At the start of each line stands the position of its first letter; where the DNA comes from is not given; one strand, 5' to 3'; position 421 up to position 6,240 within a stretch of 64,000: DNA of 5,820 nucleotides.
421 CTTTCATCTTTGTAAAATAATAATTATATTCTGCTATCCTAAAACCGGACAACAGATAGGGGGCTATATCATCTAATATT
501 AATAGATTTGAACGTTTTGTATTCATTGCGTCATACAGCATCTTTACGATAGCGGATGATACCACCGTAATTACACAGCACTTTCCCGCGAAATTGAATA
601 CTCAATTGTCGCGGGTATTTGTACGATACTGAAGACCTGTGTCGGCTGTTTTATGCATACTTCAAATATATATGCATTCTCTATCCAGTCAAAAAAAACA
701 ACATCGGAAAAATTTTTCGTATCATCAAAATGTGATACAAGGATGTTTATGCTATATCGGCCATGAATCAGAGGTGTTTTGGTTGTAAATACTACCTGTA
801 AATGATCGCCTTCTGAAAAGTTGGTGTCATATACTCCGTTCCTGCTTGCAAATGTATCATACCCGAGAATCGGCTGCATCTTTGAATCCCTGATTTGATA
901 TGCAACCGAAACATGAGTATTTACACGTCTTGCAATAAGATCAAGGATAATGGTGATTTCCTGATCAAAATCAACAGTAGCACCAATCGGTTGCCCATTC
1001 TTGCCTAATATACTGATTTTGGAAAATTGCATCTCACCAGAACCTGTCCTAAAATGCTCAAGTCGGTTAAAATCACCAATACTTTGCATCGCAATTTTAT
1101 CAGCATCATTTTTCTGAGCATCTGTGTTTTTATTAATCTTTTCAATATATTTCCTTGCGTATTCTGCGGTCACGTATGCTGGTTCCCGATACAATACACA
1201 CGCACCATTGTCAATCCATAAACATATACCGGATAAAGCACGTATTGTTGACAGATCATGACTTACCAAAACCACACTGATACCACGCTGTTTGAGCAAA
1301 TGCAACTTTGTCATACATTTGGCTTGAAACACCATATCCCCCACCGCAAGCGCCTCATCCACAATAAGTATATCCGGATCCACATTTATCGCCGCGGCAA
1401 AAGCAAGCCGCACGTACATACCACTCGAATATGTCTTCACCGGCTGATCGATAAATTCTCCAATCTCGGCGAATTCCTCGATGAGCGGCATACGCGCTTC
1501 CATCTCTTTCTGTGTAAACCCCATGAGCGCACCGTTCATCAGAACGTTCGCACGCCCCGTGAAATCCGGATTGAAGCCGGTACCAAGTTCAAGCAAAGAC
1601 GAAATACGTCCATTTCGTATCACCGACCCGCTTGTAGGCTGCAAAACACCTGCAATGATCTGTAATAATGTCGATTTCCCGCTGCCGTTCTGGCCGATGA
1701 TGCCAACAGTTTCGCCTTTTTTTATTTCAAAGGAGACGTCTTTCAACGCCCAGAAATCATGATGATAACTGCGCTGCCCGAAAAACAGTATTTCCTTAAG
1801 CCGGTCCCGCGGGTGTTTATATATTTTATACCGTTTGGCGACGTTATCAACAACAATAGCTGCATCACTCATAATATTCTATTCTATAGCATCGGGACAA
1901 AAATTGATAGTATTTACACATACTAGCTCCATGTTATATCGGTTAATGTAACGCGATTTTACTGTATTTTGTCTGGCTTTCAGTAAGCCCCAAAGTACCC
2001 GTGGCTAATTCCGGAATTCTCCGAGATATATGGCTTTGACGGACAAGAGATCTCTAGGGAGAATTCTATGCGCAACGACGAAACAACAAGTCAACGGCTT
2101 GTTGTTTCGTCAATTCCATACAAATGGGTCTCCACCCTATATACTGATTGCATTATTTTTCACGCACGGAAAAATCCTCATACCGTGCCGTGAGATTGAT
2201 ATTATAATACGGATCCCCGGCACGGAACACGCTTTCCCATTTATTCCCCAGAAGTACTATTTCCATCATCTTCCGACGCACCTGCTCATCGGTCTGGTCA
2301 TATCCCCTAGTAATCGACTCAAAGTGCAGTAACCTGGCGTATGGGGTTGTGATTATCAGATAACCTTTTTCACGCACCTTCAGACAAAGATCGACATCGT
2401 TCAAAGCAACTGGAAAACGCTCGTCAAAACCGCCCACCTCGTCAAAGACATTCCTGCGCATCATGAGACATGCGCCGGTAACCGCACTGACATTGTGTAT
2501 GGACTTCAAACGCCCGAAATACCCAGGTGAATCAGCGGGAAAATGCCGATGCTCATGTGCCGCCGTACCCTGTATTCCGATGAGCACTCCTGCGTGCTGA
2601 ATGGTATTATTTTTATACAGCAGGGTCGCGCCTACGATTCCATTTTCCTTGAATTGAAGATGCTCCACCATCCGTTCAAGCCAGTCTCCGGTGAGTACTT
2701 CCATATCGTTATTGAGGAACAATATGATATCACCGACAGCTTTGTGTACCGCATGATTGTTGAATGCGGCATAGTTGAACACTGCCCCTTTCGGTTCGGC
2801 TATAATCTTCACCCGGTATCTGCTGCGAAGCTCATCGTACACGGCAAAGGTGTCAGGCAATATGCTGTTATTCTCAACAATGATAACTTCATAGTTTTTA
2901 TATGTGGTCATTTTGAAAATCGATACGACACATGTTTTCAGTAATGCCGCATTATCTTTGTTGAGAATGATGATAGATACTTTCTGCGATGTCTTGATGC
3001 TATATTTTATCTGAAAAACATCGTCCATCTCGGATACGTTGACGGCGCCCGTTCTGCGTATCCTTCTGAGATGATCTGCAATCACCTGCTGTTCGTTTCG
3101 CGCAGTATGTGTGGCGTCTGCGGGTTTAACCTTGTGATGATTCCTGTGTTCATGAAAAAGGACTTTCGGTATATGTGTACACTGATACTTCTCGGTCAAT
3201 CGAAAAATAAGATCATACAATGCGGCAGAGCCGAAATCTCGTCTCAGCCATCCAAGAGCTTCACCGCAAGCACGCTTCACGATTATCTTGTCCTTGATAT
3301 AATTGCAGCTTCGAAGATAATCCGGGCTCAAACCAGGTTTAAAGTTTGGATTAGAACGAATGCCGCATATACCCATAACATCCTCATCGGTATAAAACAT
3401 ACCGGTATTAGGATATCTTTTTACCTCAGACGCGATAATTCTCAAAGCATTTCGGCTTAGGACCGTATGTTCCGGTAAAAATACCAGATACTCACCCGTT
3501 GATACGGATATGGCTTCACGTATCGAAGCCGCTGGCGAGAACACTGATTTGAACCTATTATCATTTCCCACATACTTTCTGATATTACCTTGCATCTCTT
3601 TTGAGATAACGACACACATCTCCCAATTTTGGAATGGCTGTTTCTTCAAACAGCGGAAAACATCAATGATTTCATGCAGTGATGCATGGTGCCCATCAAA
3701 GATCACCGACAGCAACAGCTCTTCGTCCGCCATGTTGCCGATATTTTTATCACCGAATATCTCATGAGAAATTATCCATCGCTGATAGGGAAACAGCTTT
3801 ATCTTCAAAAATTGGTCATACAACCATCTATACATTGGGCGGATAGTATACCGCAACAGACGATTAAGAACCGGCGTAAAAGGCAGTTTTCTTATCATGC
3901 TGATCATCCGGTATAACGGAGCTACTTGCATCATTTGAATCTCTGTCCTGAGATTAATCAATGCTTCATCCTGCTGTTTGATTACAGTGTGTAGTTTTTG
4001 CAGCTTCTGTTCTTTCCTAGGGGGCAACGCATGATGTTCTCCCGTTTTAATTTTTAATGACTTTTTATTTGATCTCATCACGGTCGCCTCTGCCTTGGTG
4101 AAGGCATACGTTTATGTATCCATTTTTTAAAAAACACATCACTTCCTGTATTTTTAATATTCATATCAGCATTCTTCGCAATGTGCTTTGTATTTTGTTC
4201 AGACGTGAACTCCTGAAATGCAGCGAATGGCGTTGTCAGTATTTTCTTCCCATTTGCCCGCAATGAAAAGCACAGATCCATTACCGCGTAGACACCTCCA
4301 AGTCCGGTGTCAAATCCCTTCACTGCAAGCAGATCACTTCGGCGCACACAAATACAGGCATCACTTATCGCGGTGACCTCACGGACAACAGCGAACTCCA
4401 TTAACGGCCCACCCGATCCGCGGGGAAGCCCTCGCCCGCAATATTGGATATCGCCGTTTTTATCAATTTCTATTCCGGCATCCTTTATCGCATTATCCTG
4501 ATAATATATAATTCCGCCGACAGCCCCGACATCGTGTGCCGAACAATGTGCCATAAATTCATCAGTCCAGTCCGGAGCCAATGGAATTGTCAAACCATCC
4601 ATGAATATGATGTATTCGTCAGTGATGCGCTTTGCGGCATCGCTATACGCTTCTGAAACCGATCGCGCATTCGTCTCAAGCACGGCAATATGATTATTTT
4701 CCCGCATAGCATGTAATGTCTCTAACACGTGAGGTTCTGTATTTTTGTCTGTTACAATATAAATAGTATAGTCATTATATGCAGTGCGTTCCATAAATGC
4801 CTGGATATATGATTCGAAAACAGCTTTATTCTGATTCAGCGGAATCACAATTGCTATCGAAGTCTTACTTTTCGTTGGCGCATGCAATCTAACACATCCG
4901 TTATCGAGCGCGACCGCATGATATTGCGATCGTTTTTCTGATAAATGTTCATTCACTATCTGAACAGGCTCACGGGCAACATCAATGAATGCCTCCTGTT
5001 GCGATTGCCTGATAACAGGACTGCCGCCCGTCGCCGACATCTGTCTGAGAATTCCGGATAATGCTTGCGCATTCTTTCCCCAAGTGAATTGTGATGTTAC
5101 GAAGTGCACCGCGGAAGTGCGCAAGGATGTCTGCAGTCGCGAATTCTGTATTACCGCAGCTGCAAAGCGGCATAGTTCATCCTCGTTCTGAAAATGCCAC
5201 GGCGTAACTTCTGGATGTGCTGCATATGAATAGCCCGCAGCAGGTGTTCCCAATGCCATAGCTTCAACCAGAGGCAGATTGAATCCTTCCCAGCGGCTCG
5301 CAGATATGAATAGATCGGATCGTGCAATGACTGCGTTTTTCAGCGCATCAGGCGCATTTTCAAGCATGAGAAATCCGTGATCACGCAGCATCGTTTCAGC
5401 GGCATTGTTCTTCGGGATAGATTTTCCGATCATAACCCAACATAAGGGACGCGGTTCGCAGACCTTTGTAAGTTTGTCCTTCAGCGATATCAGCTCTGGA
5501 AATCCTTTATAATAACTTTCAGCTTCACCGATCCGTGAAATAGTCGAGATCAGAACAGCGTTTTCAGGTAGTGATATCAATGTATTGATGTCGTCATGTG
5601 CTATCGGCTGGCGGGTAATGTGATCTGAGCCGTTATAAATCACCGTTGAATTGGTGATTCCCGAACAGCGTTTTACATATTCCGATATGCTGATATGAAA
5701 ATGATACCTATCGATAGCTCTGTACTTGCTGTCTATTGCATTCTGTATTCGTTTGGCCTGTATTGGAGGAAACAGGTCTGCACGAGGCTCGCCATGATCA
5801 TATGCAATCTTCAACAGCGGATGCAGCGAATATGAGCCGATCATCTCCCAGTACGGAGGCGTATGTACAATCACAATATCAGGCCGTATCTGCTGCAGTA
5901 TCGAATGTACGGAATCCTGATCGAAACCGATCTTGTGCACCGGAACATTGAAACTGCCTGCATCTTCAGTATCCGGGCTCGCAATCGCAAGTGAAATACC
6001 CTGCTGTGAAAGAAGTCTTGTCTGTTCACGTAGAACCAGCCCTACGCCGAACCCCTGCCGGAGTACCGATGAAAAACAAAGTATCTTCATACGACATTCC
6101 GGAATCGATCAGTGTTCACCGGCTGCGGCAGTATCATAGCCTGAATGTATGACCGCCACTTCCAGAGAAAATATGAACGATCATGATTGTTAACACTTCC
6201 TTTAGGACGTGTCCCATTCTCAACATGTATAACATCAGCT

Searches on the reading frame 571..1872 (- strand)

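Call 21: search_protein_families(library=ncbifam, proteins=[window:571-1872:-], max_evalue=0.00001)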
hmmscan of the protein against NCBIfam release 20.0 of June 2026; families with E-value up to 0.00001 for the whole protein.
window:571-1872:- (433 aa): 178 families (the best 25 are shown)
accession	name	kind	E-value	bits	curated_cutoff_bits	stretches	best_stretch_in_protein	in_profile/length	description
NF010065.0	PRK13545.1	equivalog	3.9e-68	230.5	538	1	8-259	7-254/549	teichoic acids export protein ATP-binding subunit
NF010066.0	PRK13546.1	equivalog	5.7e-64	216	320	1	4-256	3-251/264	teichoic acids export ABC transporter ATP-binding subunit TagH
NF050108.1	galactan_ABC_ATP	equivalog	1.2e-48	165.5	400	1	42-229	44-231/244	galactan export ABC transporter ATP-binding subunit Wzt/RfbE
TIGR01188.1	drrA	subfamily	1.1e-30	107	312.45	1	37-257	3-234/302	daunorubicin resistance ABC transporter, ATP-binding protein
TIGR04521.1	ECF_ATPase_2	equivalog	8.5e-29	100.5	330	2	26-89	4-67/279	energy-coupling factor transporter ATPase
TIGR02769.1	nickel_nikE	equivalog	2.4e-26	92.8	332.55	2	139-227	142-231/265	nickel import ATP-binding protein NikE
TIGR01166.1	cbiO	subfamily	4e-26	91.7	211.8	2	36-89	1-54/190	cobalt ABC transporter, ATP-binding protein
TIGR04520.1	ECF_ATPase_1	equivalog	9.1e-26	90.9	315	2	36-88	10-63/269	energy-coupling factor transporter ATPase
NF007739.0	PRK10419.1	subfamily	4.9e-24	85.3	354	2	138-226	142-231/268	nickel ABC transporter ATP-binding protein NikE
NF010060.0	PRK13537.1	equivalog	4.9e-23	81.5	521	1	39-232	27-231/314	nodulation factor ABC transporter ATP-binding protein NodI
TIGR03740.1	galliderm_ABC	subfamily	1.8e-22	80.2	309.75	1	41-225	14-202/223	lantibiotic protection ABC transporter ATP-binding subunit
NF040873.1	AztA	equivalog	3.5e-22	78.9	220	1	42-212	7-184/191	zinc ABC transporter ATP-binding protein AztA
NF010059.0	PRK13536.1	equivalog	4.1e-22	78.4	549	1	38-214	54-241/342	nodulation factor ABC transporter ATP-binding protein NodI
NF010156.0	PRK13635.1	equivalog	5.3e-22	78.3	392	1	38-223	18-216/279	energy-coupling factor ABC transporter ATP-binding protein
TIGR02315.1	ABC_phnC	equivalog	7.4e-22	77.9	266.1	2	34-88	9-63/243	phosphonate ABC transporter ATP-binding protein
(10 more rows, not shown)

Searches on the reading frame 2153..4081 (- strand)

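Call 21: search_protein_families(library=ncbifam, proteins=[window:2153-4081:-], max_evalue=0.00001)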
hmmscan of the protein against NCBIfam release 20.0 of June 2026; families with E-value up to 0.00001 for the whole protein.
window:2153-4081:- (642 aa): 7 families
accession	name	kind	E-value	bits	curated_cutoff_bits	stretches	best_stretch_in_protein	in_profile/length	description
TIGR03965.1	mycofact_glyco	equivalog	1.4e-22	80.3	280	1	363-586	71-280/467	mycofactocin biosynthesis glycosyltransferase MftF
NF038299.1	EPS_HpsN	equivalog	2.9e-16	59.3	425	1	367-594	2-228/317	hormogonium polysaccharide biosynthesis glycosyltransferase HpsN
NF047683.1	TeichurnBiosyTuaG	equivalog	2e-12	47.3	400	1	363-479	3-115/252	teichuronic acid biosynthesis protein TuaG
NF041875.1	EPS_EpsD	equivalog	1.2e-11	44.6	370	1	368-586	1-206/325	exopolysaccharide biosynthesis glycosyltransferase EpsD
NF050050.1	ProtGlycPglI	equivalog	7.1e-10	38.7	500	1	367-496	3-129/306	GalNAc(5)-diNAcBac-PP-undecaprenol beta-1,3-glucosyltransferase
TIGR03937.1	PgaC_IcaA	equivalog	2.9e-09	36.4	422.3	1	359-583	38-247/407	poly-beta-1,6-N-acetyl-D-glucosamine synthase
TIGR04283.1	glyco_like_mftF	equivalog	8.1e-08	32.1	182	0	368-578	1-178/221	TIGR04283 family arsenosugar biosynthesis glycosyltransferase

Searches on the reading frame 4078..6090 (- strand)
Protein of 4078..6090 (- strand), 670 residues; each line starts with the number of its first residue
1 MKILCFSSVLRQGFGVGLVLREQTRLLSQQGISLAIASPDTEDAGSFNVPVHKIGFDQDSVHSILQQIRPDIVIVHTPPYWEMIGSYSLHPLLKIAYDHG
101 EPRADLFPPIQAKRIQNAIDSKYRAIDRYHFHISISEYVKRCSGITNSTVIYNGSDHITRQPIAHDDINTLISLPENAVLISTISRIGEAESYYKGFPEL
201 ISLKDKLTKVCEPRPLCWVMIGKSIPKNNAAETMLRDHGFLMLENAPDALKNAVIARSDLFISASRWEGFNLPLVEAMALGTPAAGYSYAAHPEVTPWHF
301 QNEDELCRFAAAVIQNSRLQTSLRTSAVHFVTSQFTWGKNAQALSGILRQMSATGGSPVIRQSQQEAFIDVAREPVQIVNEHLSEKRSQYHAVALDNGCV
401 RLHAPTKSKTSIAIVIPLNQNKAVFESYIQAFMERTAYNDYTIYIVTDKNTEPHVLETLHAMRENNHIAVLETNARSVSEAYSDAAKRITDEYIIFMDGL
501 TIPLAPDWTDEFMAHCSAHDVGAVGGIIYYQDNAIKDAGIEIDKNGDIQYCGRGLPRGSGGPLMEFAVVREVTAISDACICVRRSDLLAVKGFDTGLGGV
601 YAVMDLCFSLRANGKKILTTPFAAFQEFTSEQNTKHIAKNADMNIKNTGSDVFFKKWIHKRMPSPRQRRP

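Call 21: search_protein_families(library=ncbifam, proteins=[window:4078-6090:-], max_evalue=0.00001)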
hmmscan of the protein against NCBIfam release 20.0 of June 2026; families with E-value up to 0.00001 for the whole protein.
window:4078-6090:- (670 aa): 3 families
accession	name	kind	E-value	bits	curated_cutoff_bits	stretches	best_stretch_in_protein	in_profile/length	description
TIGR03965.1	mycofact_glyco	equivalog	5.9e-11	41.9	280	1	395-624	58-277/467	mycofactocin biosynthesis glycosyltransferase MftF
NF038229.1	Glyco4_Geo_Pelo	equivalog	4.6e-08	32.5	400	1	244-351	224-336/338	GPMC system family 4 glycosyltransferase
NF038299.1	EPS_HpsN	equivalog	2.6e-06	26.7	425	1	411-532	2-123/317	hormogonium polysaccharide biosynthesis glycosyltransferase HpsN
